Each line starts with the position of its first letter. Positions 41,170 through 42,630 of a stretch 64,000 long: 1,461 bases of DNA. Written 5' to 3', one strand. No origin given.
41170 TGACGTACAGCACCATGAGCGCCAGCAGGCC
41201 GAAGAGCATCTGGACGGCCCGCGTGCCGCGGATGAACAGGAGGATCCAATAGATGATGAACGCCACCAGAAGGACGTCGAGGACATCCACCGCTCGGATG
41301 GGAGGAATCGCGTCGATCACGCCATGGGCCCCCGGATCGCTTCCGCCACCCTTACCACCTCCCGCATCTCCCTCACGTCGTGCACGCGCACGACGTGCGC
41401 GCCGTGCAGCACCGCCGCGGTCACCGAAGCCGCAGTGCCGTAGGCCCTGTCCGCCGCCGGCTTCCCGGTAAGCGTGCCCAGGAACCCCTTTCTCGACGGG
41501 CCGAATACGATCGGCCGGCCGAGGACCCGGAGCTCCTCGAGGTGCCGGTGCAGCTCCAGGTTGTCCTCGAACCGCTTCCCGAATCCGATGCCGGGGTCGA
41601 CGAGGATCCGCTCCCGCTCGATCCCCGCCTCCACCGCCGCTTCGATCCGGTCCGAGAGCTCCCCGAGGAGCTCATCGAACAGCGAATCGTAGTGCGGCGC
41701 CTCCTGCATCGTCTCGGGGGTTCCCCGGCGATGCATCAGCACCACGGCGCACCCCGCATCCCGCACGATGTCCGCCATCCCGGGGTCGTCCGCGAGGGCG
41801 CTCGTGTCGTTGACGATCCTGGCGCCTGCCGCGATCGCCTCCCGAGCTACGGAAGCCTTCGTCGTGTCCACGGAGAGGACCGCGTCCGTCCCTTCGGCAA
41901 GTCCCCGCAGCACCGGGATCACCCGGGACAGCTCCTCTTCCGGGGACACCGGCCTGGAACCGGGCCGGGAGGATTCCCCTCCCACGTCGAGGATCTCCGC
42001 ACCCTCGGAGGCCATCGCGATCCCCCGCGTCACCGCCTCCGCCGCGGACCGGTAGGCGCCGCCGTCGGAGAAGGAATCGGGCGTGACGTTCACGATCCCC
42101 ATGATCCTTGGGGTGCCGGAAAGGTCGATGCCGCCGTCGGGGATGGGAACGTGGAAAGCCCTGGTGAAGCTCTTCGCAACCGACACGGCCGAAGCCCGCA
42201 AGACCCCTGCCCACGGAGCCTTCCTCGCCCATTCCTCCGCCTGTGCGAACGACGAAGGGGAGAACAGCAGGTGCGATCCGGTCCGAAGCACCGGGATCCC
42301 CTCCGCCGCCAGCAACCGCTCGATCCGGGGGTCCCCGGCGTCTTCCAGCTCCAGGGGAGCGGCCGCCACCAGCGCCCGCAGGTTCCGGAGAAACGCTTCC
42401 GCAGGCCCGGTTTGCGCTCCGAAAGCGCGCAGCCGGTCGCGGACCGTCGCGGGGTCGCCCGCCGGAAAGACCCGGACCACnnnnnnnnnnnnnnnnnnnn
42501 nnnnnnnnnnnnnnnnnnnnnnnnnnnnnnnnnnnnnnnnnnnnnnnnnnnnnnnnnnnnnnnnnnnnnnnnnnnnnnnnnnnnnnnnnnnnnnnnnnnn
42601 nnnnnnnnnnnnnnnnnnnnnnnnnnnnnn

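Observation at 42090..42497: FolP appears fused to an approximately 125-aa N-terminal extension of unknown function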

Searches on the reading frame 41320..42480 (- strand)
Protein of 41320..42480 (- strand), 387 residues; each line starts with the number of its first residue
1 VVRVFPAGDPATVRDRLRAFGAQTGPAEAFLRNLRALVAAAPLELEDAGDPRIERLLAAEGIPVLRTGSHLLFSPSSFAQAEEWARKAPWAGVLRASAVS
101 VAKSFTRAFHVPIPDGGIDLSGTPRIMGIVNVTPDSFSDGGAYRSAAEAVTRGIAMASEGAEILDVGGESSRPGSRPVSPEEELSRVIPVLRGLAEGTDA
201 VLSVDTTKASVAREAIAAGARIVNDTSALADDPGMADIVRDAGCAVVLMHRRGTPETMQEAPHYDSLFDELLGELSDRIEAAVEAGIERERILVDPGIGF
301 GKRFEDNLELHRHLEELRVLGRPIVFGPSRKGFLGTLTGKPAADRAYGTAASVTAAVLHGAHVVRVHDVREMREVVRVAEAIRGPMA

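Call 7: search_protein_families(library=pfam, proteins=[window:41320-42480:-], max_evalue=1)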
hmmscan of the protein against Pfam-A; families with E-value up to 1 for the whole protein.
window:41320-42480:- (387 aa): 2 families
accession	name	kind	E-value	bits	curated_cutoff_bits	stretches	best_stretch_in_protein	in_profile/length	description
PF00809.28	Pterin_bind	-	8e-82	275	25.5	1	127-367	1-244/244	Pterin binding enzyme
PF03123.20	CAT_RBD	-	0.16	12.4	25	1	288-309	19-40/57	CAT RNA binding domain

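Call 8: search_protein_families(library=ncbifam, proteins=[window:41320-42480:-], max_evalue=1)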
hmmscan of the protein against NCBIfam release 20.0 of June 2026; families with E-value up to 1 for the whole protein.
window:41320-42480:- (387 aa): 7 families
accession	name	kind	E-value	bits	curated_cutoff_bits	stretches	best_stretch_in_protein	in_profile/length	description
TIGR01496.1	DHPS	equivalog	3.1e-94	315.4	162.6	1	126-381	2-257/258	dihydropteroate synthase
NF008625.0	PRK11613.1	equivalog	7.3e-81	271.4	455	1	118-383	10-273/282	dihydropteroate synthase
NF033502.0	Sul4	exception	1.3e-66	225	600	1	126-382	7-275/277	sulfonamide-resistant dihydropteroate synthase Sul4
NF000295.1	Sul2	exception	1.6e-36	126.5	575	1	126-382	7-264/271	sulfonamide-resistant dihydropteroate synthase Sul2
NF000296.1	Sul3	exception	3.4e-36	125.2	475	1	125-382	3-262/263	sulfonamide-resistant dihydropteroate synthase Sul3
NF000294.1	Sul1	exception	3.6e-32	112.2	600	1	126-382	3-262/278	sulfonamide-resistant dihydropteroate synthase Sul1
TIGR00284.1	TIGR00284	hypoth_equivalog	0.0011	17.7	256.65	1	178-297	187-288/497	dihydropteroate synthase-like protein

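Call 11: find_homologous_proteins(query=window:41320-42480:-)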
Query window:41320-42480:- (387 aa): 8000 proteins with E <= 0.001 among 8000 candidates; the best 120 are listed.
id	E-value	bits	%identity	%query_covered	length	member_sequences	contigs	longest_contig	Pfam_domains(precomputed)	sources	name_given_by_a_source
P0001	2.0e-244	828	100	100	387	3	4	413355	PF00809.29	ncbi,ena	-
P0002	2.9e-187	640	80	100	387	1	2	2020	PF00809.29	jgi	jgi:dihydropteroate synthase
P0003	1.1e-156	540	68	99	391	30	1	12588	PF00809.29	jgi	jgi:dihydropteroate synthase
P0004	2.6e-154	532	67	99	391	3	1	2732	PF00809.29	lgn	-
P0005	1.2e-149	516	66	99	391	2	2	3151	PF00809.29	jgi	-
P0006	3.8e-149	515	66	99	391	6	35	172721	PF00809.29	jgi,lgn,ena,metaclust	metaclust:\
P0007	5.9e-149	514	67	99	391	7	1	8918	PF00809.29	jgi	-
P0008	1.9e-147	509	65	99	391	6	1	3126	PF00809.29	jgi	-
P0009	3.4e-147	508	65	99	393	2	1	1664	PF00809.29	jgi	jgi:dihydropteroate synthase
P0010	4.3e-145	501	66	99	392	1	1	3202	PF00809.29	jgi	jgi:dihydropteroate synthase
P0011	5.0e-145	501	66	99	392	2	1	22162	PF00809.29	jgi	-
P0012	3.3e-143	495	63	99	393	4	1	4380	PF00809.29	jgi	jgi:dihydropteroate synthase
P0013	7.1e-142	491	64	99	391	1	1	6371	PF00809.29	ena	-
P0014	8.8e-142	491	64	99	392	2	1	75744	PF00809.29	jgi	jgi:dihydropteroate synthase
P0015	4.1e-141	488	63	98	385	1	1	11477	PF00809.29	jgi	jgi:dihydropteroate synthase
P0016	9.2e-141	487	64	98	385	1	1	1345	PF00809.29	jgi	jgi:dihydropteroate synthase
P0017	3.5e-139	482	67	94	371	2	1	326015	PF00809.29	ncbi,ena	-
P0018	2.4e-135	469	62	98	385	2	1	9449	PF00809.29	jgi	-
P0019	3.7e-135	469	62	99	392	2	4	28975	PF00809.29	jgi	jgi:dihydropteroate synthase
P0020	1.4e-129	450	60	99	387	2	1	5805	PF00809.29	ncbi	-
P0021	1.8e-129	450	61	99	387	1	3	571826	PF00809.29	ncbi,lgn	-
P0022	2.1e-129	450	60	99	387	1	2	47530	PF00809.29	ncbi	-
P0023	6.9e-129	448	76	73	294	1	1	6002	PF00809.29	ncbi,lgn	ncbi:MAG: dihydropteroate synthase [Deltaproteobacteria bacterium]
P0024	8.7e-129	448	75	73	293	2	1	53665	PF00809.29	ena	-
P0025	4.4e-128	445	61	99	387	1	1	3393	PF00809.29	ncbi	-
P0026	2.4e-127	443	61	99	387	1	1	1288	PF00809.29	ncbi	-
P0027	5.9e-127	442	59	99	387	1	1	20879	PF00809.29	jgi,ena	-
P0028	6.3e-127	442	74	73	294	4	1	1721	PF00809.29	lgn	-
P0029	1.1e-126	441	58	99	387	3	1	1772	PF00809.29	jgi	-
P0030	2.5e-126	440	59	99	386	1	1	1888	PF00809.29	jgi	jgi:dihydropteroate synthase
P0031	3.7e-126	439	59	99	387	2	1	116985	PF00809.29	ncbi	-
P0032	3.9e-126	439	60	99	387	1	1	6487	PF00809.29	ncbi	-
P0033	6.2e-126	438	59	99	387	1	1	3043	PF00809.29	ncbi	-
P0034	4.6e-125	436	58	99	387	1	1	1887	PF00809.29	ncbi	-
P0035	4.8e-125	435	72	73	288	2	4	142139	PF00809.29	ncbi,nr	ncbi:MAG: dihydropteroate synthase [Deltaproteobacteria bacterium RBG_16_66_15]|nr:MAG: dihydroptero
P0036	6.9e-125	435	75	72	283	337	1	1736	PF00809.29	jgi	jgi:dihydropteroate synthase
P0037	1.1e-123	431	59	96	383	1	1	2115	PF00809.29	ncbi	-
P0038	1.2e-123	431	57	99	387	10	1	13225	PF00809.29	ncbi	ncbi:MAG: dihydropteroate synthase [Candidatus Deferrimicrobiaceae bacterium]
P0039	1.6e-123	430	58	99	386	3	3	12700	PF00809.29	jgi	jgi:dihydropteroate synthase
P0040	2.2e-123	430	57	99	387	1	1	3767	PF00809.29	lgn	-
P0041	2.6e-123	430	56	99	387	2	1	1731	PF00809.29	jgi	jgi:dihydropteroate synthase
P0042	2.7e-123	430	57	99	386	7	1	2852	PF00809.29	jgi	jgi:dihydropteroate synthase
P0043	5.0e-123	429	79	66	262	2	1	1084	PF00809.29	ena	-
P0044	5.1e-123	429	58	99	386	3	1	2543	PF00809.29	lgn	-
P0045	5.8e-123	429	59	97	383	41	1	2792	PF00809.29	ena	-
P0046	6.6e-123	428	57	99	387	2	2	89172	PF00809.29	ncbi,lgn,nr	ncbi:MAG: dihydropteroate synthase [Deltaproteobacteria bacterium]|nr:dihydropteroate synthase [Delt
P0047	7.1e-123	428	57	99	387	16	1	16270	PF00809.29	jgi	-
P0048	8.0e-123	428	58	99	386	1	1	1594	PF00809.29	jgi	jgi:dihydropteroate synthase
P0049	8.5e-123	428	59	99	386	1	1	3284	PF00809.29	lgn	-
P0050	1.6e-122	427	79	66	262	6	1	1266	PF00809.29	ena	-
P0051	3.1e-122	426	72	72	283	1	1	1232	PF00809.29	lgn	-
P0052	3.5e-122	426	79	67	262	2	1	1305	PF00809.29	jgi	jgi:dihydropteroate synthase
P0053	4.2e-122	426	56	99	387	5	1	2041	PF00809.29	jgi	jgi:dihydropteroate synthase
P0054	5.8e-122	425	58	99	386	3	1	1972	PF00809.29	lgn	-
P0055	6.5e-122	425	60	97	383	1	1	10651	PF00809.29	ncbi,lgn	-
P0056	7.5e-122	425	58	99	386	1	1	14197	PF00809.29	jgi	jgi:dihydropteroate synthase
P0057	9.3e-122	425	58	99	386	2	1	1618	PF00809.29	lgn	-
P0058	1.2e-121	424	59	99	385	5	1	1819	PF00809.29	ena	-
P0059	1.3e-121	424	57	99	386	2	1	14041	PF00809.29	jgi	jgi:dihydropteroate synthase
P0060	1.7e-121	424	57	99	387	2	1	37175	PF00809.29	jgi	-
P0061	1.7e-121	424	56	99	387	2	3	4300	PF00809.29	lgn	-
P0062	2.1e-121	424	58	99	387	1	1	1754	PF00809.29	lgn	-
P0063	2.4e-121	423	58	99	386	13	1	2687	PF00809.29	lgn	-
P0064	5.1e-121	422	58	99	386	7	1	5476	PF00809.29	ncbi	-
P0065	7.7e-121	422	58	99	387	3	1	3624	PF00809.29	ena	-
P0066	7.8e-121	422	59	99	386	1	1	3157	PF00809.29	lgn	-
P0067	8.2e-121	422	56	99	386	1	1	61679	PF00809.29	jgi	jgi:dihydropteroate synthase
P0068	1.0e-120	421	57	99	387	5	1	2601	PF00809.29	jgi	jgi:dihydropteroate synthase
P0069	1.1e-120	421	58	99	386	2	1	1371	PF00809.29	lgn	-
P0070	1.7e-120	420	57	99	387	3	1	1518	PF00809.29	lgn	-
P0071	2.0e-120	420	56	99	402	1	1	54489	PF00809.29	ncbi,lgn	ncbi:MAG: hypothetical protein Kow00128_19880 [Deltaproteobacteria bacterium]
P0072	2.2e-120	420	59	99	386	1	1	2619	PF00809.29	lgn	-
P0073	2.4e-120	420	57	99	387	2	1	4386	PF00809.29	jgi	jgi:dihydropteroate synthase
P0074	3.7e-120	419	78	67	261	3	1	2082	PF00809.29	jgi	jgi:dihydropteroate synthase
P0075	4.3e-120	419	58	99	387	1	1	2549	PF00809.29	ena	-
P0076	4.7e-120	419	56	99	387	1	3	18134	PF00809.29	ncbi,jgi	jgi:dihydropteroate synthase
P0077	5.1e-120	419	56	99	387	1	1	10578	PF00809.29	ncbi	-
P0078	5.5e-120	419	56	99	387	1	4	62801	PF00809.29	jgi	jgi:dihydropteroate synthase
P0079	5.6e-120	419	57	99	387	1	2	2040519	PF00809.29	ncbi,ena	-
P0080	5.7e-120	419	56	99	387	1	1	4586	PF00809.29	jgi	jgi:dihydropteroate synthase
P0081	7.1e-120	418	78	66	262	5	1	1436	PF00809.29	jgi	jgi:dihydropteroate synthase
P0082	9.2e-120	418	57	96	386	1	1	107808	PF00809.29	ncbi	-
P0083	1.2e-119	418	57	99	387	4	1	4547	PF00809.29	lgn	-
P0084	1.3e-119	418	56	99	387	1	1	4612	PF00809.29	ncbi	-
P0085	1.3e-119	418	56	99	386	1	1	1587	PF00809.29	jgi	-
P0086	1.4e-119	417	57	99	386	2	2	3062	PF00809.29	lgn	-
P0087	1.4e-119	417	57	99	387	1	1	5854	PF00809.29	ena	-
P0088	1.6e-119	417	56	99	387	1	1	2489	PF00809.29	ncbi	-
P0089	2.4e-119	417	56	99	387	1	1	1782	PF00809.29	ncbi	-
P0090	2.8e-119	417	58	99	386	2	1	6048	PF00809.29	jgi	-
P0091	4.7e-119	416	57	99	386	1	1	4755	PF00809.29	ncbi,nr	ncbi:MAG TPA: dihydropteroate synthase [Candidatus Limnocylindrales bacterium]|nr:dihydropteroate sy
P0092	4.9e-119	416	56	99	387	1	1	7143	PF00809.29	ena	-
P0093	5.4e-119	416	77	66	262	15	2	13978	PF00809.29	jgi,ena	-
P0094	5.7e-119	415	77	67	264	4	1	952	PF00809.29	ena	-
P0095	5.7e-119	415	57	99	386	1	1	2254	PF00809.29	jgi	jgi:dihydropteroate synthase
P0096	6.5e-119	415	55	99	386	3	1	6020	PF00809.29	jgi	-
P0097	6.7e-119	415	56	99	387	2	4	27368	PF00809.29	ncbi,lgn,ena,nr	ncbi:MAG: dihydropteroate synthase [Deltaproteobacteria bacterium]|nr:dihydropteroate synthase [Delt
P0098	8.3e-119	415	56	99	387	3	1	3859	PF00809.29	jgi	jgi:dihydropteroate synthase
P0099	9.5e-119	415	68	72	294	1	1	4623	PF00809.29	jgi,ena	-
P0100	1.0e-118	415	58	96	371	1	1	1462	PF00809.29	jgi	jgi:dihydropteroate synthase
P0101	1.3e-118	414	57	99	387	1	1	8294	PF00809.29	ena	-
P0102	1.7e-118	414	57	99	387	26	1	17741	PF00809.29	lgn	-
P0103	1.8e-118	414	56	100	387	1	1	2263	PF00809.29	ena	-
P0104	2.1e-118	414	56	96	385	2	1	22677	PF00809.29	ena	-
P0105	2.2e-118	414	61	85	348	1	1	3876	PF00809.29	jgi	-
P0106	2.3e-118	414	56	99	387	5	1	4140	PF00809.29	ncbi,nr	ncbi:MAG: dihydropteroate synthase [Deltaproteobacteria bacterium]|nr:dihydropteroate synthase [Delt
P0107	2.5e-118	413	54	99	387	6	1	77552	PF00809.29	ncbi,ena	-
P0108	2.6e-118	413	57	99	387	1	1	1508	PF00809.29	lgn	-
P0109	3.0e-118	413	54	99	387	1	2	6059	PF00809.29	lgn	-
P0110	3.9e-118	413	57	99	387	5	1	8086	PF00809.29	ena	-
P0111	4.3e-118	413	77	67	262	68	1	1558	PF00809.29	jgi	jgi:dihydropteroate synthase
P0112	4.6e-118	412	56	99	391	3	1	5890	PF00809.29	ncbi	-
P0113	5.6e-118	412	56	99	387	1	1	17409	PF00809.29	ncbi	ncbi:MAG: dihydropteroate synthase [Candidatus Deferrimicrobiaceae bacterium]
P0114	1.3e-117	411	76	67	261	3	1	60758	PF00809.29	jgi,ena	-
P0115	1.6e-117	411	77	66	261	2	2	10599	PF00809.29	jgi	-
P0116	1.7e-117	411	55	97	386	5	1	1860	PF00809.29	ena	-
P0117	1.7e-117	411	75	67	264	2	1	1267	PF00809.29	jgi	jgi:dihydropteroate synthase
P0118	1.8e-117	411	57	99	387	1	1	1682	PF00809.29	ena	-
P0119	2.0e-117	410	55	99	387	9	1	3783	PF00809.29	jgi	jgi:dihydropteroate synthase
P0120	2.1e-117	410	57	99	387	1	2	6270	PF00809.29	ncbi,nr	ncbi:MAG: dihydropteroate synthase [Deltaproteobacteria bacterium]|nr:dihydropteroate synthase [Cand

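Call 14: find_encoding_contigs(protein=P0001, flank=6000, max_places=4)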
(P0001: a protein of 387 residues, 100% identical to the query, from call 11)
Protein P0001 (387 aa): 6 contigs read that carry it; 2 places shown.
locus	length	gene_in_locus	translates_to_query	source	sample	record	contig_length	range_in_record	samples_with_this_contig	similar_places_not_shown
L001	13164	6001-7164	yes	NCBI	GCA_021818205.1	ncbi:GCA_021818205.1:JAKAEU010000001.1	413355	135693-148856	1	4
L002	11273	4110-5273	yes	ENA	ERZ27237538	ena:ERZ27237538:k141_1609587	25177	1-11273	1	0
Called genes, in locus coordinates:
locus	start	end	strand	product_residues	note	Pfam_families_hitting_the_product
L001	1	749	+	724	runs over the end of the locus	PF13414:TPR_11 (weak), PF13432:TPR_16 (weak), PF14559:TPR_19, PF13432:TPR_16 (weak), PF23914:TPR_CcmH_CycH, PF13432:TPR_16, PF14559:TPR_19, PF23914:TPR_CcmH_CycH (weak), +22 more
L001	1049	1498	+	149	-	-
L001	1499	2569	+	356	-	-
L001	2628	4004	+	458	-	PF01171:ATP_bind_3, PF11734:TilS_C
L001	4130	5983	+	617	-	PF06480:FtsH_ext, PF06068:TIP49 (weak), PF07728:AAA_5 (faint), PF00004:AAA, PF17862:AAA_lid_3, PF01434:Peptidase_M41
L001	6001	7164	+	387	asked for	PF00809:Pterin_bind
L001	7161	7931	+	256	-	PF19293:CdaA_N, PF02457:DAC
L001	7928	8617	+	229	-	PF07949:YbbR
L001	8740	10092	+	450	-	PF02878:PGM_PMM_I, PF02879:PGM_PMM_II, PF02880:PGM_PMM_III, PF00408:PGM_PMM_IV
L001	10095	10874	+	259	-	PF03740:PdxJ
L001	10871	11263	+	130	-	PF01648:ACPS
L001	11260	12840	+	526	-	PF03853:YjeF_N, PF01256:Carb_kinase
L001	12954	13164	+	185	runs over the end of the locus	PF02367:TsaE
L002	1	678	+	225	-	?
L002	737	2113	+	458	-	PF01171:ATP_bind_3, PF11734:TilS_C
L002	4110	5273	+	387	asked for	PF00809:Pterin_bind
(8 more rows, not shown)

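Call 25: find_related_loci(query=window:41320-42480:-, collection=genome_contigs, flank=2500)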
Query window:41320-42480:- (387 aa) in genome_contigs; peptide patterns used: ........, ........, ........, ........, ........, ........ (x = any residue, [..] = any of these).
428 stretches matched a pattern; 134 encode a relative of the query (tblastn E <= 1e-3); the best 80 are kept; 80 distinct loci.
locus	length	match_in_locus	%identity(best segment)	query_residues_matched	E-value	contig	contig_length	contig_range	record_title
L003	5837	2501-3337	75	106-384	3e-120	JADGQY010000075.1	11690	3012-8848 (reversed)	Bacterium isolate Chersky.9_15 contig-100_914, whole genome shotgun sequence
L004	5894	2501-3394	72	85-384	2e-118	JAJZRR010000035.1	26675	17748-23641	MAG: Deltaproteobacteria bacterium isolate SKS1.bin98 NODE_3162_length_26675_cov_30.629087, whole genome shotgun sequenc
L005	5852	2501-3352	75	101-384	5e-116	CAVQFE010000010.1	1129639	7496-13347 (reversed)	MAG: uncultured Actinomycetota bacterium isolate MFD05942.bin.2.255 genome assembly, contig: contig_8536, whole genome s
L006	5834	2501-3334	74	107-384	3e-114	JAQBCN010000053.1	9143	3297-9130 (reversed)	MAG: Deltaproteobacteria bacterium isolate MAG_353_bin-02 353_bin-02_ctg-053, whole genome shotgun sequence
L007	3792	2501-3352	73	101-384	2e-114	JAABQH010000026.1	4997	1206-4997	MAG: Deltaproteobacteria bacterium isolate S05.Bin005 NODE_123_length_4997_cov_11.1691, whole genome shotgun sequence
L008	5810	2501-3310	55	113-382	3e-81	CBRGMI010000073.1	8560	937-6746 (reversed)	MAG TPA_asm: uncultured bacterium isolate SRR11839387_binner23_Refined_27 genome assembly, contig: ERZ27397406.2872, who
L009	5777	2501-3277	53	126-384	4e-81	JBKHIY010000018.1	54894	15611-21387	MAG: Candidatus Brocadiia bacterium isolate D4M11_1 NODE_180_length_54894_cov_44.475665, whole genome shotgun sequence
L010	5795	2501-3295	56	118-382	1e-79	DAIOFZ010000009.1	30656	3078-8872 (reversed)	MAG TPA_asm: Actinomycetota bacterium isolate CTOTU21649 NODE_236_length_30656_cov_6.422143, whole genome shotgun sequen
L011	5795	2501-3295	55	118-382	8e-79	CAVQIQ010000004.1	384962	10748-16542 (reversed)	MAG: uncultured Actinomycetes bacterium isolate MFD10007.bin.3.88 genome assembly, contig: contig_18032, whole genome sh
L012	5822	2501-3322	48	110-382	4e-78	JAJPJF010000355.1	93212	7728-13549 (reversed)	MAG: Nostocales cyanobacterium Centralia_MAG_434 k107_18318973, whole genome shotgun sequence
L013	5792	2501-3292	52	124-383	4e-78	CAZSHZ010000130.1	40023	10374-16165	MAG TPA_asm: uncultured Nitrospirota bacterium isolate binchicken_co203_385 genome assembly, contig: k141_1801880, whole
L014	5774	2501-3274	48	126-382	8e-78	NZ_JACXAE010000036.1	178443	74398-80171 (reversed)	Iningainema tapete BLCC-T55 NODE_17_length_178443_cov_25.392468, whole genome shotgun sequence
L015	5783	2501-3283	53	123-383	2e-76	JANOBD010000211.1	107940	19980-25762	MAG: Phycisphaerae bacterium isolate VAR_18_metabat_231 VAR_18_k141_2041695, whole genome shotgun sequence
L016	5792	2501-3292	57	119-382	2e-76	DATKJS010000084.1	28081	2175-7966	MAG TPA_asm: Terriglobales bacterium isolate SMAG_U14636 k141_1059059, whole genome shotgun sequence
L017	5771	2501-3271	49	126-381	7e-76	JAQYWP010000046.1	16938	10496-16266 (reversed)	MAG: Rhizonema sp. PD38 Dictyo3468_NODE_59_length_16938_cov_7.81218, whole genome shotgun sequence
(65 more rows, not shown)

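Call 30: find_encoding_contigs(protein=P0079, flank=4000, max_places=1)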
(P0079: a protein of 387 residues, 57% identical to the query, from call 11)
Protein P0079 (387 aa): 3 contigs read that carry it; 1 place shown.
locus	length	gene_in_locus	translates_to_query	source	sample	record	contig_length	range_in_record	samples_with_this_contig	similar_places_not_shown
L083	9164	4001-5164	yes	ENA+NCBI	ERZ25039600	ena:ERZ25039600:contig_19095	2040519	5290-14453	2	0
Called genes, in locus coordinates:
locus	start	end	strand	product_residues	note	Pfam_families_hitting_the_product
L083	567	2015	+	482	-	PF01171:ATP_bind_3, PF11734:TilS_C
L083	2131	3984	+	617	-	PF06480:FtsH_ext, PF06068:TIP49 (weak), PF07728:AAA_5 (faint), PF00004:AAA, PF17862:AAA_lid_3, PF01434:Peptidase_M41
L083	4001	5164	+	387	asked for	PF00809:Pterin_bind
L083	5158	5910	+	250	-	PF19293:CdaA_N, PF02457:DAC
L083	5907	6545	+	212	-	PF07949:YbbR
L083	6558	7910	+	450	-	PF02878:PGM_PMM_I, PF02879:PGM_PMM_II, PF02880:PGM_PMM_III, PF00408:PGM_PMM_IV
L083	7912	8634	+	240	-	PF03740:PdxJ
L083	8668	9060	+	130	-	PF01648:ACPS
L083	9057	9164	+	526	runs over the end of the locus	PF03853:YjeF_N, PF01256:Carb_kinase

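Call 31: find_encoding_contigs(protein=P0021, flank=4000, max_places=1)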
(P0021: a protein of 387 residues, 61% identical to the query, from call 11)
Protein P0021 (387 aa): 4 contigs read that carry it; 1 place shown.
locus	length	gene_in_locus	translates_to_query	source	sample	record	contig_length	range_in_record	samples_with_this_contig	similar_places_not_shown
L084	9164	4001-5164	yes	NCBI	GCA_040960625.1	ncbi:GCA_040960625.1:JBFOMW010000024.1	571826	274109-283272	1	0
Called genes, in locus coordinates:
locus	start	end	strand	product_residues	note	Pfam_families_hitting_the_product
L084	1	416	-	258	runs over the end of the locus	PF07589:PEP_exosort_dom (weak)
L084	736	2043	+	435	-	PF01171:ATP_bind_3, PF11734:TilS_C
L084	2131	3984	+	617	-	PF06480:FtsH_ext, PF06068:TIP49 (weak), PF07728:AAA_5 (weak), PF00004:AAA, PF17862:AAA_lid_3, PF01434:Peptidase_M41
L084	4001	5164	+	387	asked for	PF00809:Pterin_bind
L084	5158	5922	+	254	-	PF19293:CdaA_N (weak), PF02457:DAC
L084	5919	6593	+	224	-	PF07949:YbbR (weak)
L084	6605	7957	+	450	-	PF02878:PGM_PMM_I, PF02879:PGM_PMM_II, PF02880:PGM_PMM_III, PF00408:PGM_PMM_IV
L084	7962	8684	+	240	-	PF03740:PdxJ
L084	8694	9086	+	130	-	PF01648:ACPS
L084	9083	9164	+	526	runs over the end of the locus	PF03853:YjeF_N, PF01256:Carb_kinase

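Call 32: find_encoding_contigs(protein=P0006, flank=4000, max_places=1)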
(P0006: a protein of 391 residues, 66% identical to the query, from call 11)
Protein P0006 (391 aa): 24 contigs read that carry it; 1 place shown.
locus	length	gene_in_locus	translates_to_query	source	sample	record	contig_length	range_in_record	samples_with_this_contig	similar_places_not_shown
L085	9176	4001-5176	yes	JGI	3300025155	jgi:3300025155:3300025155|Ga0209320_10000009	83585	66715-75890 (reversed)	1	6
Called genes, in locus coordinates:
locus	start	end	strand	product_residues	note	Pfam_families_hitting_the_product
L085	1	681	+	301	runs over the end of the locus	PF00483:NTP_transferase, PF12804:NTP_transf_3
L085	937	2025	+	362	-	PF01171:ATP_bind_3, PF11734:TilS_C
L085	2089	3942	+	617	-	PF06480:FtsH_ext, PF06068:TIP49 (weak), PF00004:AAA, PF17862:AAA_lid_3, PF01434:Peptidase_M41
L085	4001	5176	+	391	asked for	PF00809:Pterin_bind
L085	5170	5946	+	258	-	PF19293:CdaA_N (weak), PF02457:DAC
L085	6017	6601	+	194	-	PF07949:YbbR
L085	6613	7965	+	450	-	PF02878:PGM_PMM_I, PF02879:PGM_PMM_II, PF02880:PGM_PMM_III, PF00408:PGM_PMM_IV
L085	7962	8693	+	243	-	PF03740:PdxJ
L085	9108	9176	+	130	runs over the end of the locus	PF01648:ACPS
